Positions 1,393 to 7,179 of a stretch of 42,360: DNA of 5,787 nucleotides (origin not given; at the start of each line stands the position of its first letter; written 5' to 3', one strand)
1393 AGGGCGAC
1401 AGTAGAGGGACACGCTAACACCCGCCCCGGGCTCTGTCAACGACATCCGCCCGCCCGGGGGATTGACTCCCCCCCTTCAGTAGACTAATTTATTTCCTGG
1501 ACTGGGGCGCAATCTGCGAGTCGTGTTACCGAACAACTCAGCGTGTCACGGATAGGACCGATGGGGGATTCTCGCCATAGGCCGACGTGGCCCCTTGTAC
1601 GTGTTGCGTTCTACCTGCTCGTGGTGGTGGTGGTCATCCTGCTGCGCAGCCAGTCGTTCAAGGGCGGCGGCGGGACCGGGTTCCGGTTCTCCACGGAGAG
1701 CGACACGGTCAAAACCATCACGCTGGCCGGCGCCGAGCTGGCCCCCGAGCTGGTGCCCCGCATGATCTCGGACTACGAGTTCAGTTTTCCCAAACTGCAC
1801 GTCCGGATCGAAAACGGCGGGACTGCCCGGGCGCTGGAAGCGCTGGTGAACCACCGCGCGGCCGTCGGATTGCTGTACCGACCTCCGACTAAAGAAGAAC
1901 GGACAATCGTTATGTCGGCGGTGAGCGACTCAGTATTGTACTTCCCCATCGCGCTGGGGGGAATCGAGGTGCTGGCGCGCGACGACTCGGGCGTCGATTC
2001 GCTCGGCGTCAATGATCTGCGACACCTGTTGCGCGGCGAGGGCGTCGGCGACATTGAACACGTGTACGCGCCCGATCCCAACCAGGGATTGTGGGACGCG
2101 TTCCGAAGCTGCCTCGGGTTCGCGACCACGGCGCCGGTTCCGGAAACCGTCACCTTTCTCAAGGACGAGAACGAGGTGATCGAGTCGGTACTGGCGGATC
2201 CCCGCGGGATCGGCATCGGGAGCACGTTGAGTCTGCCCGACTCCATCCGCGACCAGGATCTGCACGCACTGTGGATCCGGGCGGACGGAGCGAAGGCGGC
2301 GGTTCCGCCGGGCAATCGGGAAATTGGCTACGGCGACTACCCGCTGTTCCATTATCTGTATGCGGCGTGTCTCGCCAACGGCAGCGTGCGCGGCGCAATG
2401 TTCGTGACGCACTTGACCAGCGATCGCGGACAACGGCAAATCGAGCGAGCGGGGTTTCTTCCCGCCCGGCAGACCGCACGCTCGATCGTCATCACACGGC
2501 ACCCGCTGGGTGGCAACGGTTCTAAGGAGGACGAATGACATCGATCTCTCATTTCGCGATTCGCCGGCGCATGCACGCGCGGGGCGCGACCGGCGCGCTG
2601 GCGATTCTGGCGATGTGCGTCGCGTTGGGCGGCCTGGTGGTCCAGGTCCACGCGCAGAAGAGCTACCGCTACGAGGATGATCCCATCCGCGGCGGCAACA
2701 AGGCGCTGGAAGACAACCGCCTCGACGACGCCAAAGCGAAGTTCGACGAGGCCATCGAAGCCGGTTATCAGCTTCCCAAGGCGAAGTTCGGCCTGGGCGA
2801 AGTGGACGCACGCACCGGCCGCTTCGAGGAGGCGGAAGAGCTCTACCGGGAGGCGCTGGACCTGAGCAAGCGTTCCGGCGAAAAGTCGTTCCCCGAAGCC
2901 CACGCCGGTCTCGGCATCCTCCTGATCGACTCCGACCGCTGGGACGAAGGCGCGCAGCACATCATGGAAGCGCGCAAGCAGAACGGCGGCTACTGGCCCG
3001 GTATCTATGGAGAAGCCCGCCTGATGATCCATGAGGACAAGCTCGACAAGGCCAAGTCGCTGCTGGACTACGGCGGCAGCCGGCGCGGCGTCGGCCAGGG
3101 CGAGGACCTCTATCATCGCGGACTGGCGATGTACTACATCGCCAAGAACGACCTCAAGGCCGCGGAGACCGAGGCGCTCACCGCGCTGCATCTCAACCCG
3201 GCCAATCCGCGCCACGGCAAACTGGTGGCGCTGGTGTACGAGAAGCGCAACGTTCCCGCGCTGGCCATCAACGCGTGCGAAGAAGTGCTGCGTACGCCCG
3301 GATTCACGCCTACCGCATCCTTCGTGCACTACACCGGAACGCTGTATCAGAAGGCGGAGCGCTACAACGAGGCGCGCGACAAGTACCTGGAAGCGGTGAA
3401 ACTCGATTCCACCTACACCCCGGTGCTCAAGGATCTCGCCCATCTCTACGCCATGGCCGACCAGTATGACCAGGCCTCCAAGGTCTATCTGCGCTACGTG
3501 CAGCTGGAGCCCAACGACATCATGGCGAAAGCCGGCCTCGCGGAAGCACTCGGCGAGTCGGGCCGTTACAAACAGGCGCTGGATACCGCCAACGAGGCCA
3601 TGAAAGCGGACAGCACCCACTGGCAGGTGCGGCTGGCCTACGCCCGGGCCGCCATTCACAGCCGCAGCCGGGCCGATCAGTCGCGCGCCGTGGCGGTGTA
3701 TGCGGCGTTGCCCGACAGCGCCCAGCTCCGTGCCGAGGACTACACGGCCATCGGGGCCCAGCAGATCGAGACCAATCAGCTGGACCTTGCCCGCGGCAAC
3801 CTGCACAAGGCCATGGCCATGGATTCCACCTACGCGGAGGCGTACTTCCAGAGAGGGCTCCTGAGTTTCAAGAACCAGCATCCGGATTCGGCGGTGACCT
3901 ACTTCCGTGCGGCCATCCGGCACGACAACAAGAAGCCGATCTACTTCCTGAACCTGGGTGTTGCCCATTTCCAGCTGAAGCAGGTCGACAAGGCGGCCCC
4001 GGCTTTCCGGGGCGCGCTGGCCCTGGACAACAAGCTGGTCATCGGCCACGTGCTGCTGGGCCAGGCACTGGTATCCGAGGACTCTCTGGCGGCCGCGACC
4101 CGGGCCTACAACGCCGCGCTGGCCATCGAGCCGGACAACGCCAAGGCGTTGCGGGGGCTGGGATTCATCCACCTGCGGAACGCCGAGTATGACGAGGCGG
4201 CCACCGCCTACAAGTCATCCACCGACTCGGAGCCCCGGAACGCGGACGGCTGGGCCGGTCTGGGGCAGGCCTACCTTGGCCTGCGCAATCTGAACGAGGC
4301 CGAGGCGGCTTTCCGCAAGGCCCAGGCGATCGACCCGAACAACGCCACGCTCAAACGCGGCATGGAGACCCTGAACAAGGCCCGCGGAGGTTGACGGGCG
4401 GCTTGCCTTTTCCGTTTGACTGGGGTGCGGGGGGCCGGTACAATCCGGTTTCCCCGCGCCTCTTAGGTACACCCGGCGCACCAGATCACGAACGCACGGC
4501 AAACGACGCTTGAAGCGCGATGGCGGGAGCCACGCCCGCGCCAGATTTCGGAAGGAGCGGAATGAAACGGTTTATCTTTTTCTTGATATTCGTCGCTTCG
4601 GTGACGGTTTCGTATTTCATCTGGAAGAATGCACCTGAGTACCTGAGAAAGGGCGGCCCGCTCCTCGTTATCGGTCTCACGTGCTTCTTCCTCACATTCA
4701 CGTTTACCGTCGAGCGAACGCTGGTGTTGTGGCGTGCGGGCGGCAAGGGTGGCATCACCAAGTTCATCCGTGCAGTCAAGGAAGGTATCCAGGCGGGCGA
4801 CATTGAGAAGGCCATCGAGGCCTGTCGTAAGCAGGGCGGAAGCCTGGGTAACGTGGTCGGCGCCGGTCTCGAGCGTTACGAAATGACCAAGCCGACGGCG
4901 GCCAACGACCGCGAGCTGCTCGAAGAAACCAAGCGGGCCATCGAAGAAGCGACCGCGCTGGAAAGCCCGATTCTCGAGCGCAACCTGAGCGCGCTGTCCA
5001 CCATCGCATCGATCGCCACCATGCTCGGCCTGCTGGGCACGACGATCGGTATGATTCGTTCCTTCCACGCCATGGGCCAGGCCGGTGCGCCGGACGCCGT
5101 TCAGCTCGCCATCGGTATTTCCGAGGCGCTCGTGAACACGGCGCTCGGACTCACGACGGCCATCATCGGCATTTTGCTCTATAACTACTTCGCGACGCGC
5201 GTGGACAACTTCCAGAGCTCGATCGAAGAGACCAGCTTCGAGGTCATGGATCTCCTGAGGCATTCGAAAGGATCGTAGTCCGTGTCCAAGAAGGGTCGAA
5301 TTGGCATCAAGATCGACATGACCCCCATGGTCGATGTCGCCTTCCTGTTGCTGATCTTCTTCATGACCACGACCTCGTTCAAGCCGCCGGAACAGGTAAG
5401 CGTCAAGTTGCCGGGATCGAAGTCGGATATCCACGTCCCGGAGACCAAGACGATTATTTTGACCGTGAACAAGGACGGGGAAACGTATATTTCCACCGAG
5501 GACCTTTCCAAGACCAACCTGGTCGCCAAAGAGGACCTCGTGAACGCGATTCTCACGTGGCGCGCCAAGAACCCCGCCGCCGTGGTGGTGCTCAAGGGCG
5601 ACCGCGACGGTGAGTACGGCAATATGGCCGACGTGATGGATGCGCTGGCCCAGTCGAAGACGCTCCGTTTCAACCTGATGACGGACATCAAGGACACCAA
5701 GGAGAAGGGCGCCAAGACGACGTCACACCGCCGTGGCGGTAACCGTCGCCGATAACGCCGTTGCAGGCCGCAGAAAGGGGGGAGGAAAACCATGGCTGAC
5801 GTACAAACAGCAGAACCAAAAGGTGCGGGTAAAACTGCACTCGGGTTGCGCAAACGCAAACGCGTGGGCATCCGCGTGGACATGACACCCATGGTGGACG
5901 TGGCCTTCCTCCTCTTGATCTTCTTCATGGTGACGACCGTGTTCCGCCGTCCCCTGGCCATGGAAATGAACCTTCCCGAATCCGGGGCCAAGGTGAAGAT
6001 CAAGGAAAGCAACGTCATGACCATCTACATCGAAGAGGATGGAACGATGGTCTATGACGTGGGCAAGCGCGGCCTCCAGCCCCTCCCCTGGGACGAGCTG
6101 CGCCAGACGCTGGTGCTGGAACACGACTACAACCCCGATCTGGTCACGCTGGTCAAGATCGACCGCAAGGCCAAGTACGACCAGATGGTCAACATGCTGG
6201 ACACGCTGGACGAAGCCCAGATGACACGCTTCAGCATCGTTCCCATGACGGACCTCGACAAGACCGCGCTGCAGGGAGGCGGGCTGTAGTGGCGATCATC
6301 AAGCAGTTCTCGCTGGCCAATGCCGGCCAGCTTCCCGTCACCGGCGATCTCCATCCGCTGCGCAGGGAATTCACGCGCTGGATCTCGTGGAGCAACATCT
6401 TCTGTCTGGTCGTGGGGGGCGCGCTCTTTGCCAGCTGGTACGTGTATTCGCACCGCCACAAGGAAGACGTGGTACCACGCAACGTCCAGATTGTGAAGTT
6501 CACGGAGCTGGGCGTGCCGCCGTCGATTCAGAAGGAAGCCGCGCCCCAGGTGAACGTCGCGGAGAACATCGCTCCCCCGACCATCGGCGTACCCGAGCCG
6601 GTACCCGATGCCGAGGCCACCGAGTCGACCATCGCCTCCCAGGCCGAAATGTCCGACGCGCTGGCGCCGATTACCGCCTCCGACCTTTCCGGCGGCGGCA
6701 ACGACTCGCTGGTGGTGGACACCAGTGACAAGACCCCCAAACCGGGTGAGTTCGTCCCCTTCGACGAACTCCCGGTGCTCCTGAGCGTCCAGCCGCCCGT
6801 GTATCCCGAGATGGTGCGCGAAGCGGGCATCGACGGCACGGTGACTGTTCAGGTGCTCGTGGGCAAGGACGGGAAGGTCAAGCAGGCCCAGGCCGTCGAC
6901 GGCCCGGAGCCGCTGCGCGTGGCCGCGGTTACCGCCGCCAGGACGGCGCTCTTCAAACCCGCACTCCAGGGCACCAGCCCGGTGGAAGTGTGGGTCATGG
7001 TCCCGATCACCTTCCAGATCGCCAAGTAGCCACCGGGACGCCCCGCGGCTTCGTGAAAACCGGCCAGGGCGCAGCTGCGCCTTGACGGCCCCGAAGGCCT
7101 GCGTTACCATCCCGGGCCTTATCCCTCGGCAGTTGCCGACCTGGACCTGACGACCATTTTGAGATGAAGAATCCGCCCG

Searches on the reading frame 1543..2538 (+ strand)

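Call 7: search_protein_families(library=pfam, proteins=[window:1543-2538:+], max_evalue=0.001)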
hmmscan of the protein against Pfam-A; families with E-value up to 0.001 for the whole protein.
window:1543-2538:+ (331 aa): 2 families
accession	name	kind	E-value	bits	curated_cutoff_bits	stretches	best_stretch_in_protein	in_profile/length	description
PF12849.12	PBP_like_2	-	1.8e-10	41.5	27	1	51-276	4-245/267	PBP superfamily domain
PF03466.25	LysR_substrate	-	5.7e-05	23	28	1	63-118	12-68/209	LysR substrate binding domain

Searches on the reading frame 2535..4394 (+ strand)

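Call 7: search_protein_families(library=pfam, proteins=[window:2535-4394:+], max_evalue=0.001)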
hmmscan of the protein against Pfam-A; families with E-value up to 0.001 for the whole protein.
window:2535-4394:+ (619 aa): 21 families
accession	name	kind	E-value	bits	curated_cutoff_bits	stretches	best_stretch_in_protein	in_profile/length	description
PF07719.23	TPR_2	-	2.4e-46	152.4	27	3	570-603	1-34/34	Tetratricopeptide repeat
PF14559.12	TPR_19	-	5e-33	113.7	25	3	549-607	4-62/68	Tetratricopeptide repeat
PF00515.34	TPR_1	-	7.7e-33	111.4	27.8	1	570-603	1-34/34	Tetratricopeptide repeat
PF13432.12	TPR_16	-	1.1e-31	109.4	32.7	4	546-604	7-65/65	Tetratricopeptide repeat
PF13414.12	TPR_11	-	1.2e-27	95.7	26.8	1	509-549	1-41/42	TPR repeat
PF13181.12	TPR_8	-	1.1e-26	91.2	25.7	1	571-603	2-34/34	Tetratricopeptide repeat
PF13428.12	TPR_14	-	2.4e-24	83.8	23.5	0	298-337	4-43/44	Tetratricopeptide repeat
PF13431.12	TPR_17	-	5.7e-18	64.1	24.4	0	524-555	1-32/34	Tetratricopeptide repeat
PF23914.1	TPR_CcmH_CycH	-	8.6e-17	61.9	42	2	458-561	40-146/158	Cytochrome c-type biogenesis protein H TPR domain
PF13424.12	TPR_12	-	1.1e-14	54.7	30.1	1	86-138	8-63/77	Tetratricopeptide repeat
PF12895.13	ANAPC3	-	2.1e-11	44.4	27.2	0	308-374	2-67/82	Anaphase-promoting complex, cyclosome, subunit 3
PF25063.1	ARM_TT21_C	-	3.5e-10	40.5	35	0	477-566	74-159/209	Tetratricopeptide repeat protein 21 C-terminal ARM domain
PF13176.12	TPR_7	-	3.7e-09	36.4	27.9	0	92-116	10-34/36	Tetratricopeptide repeat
PF13371.12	TPR_9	-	8.7e-09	35.7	35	0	510-571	3-64/73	Tetratricopeptide repeat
PF24575.1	TPR_Slam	-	5.1e-06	27.3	35.2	0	438-489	51-102/104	Surface lipoprotein assembly modifier, N-terminal TPR repeats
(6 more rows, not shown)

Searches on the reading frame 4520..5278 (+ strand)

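Call 7: search_protein_families(library=pfam, proteins=[window:4520-5278:+], max_evalue=0.001)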
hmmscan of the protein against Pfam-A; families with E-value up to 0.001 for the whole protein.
window:4520-5278:+ (252 aa): 1 family
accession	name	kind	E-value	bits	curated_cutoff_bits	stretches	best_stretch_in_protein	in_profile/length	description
PF01618.21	MotA_ExbB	-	2e-31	108.8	22.9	1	114-236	11-126/127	MotA/TolQ/ExbB proton channel family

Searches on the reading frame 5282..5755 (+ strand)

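Call 7: search_protein_families(library=pfam, proteins=[window:5282-5755:+], max_evalue=0.001)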
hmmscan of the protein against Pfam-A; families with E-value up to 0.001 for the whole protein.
window:5282-5755:+ (157 aa): 1 family
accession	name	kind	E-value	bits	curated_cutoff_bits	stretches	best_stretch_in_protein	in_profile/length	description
PF02472.21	ExbD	-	4.6e-28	98.3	25.4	1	10-135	7-126/128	Biopolymer transport protein ExbD/TolR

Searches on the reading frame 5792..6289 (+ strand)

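Call 7: search_protein_families(library=pfam, proteins=[window:5792-6289:+], max_evalue=0.001)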
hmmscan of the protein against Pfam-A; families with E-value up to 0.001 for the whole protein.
window:5792-6289:+ (165 aa): 1 family
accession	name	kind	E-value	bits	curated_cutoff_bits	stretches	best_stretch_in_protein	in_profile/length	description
PF02472.21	ExbD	-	1.4e-26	93.5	25.4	1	27-150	6-124/128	Biopolymer transport protein ExbD/TolR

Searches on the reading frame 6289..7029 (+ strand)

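Call 7: search_protein_families(library=pfam, proteins=[window:6289-7029:+], max_evalue=0.001)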
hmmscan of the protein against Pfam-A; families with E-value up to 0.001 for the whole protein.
window:6289-7029:+ (246 aa): 1 family
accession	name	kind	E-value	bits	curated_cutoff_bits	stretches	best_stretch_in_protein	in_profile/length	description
PF03544.19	TonB_C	-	5.1e-17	62.5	24.6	1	169-243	2-78/79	Gram-negative bacterial TonB protein C-terminal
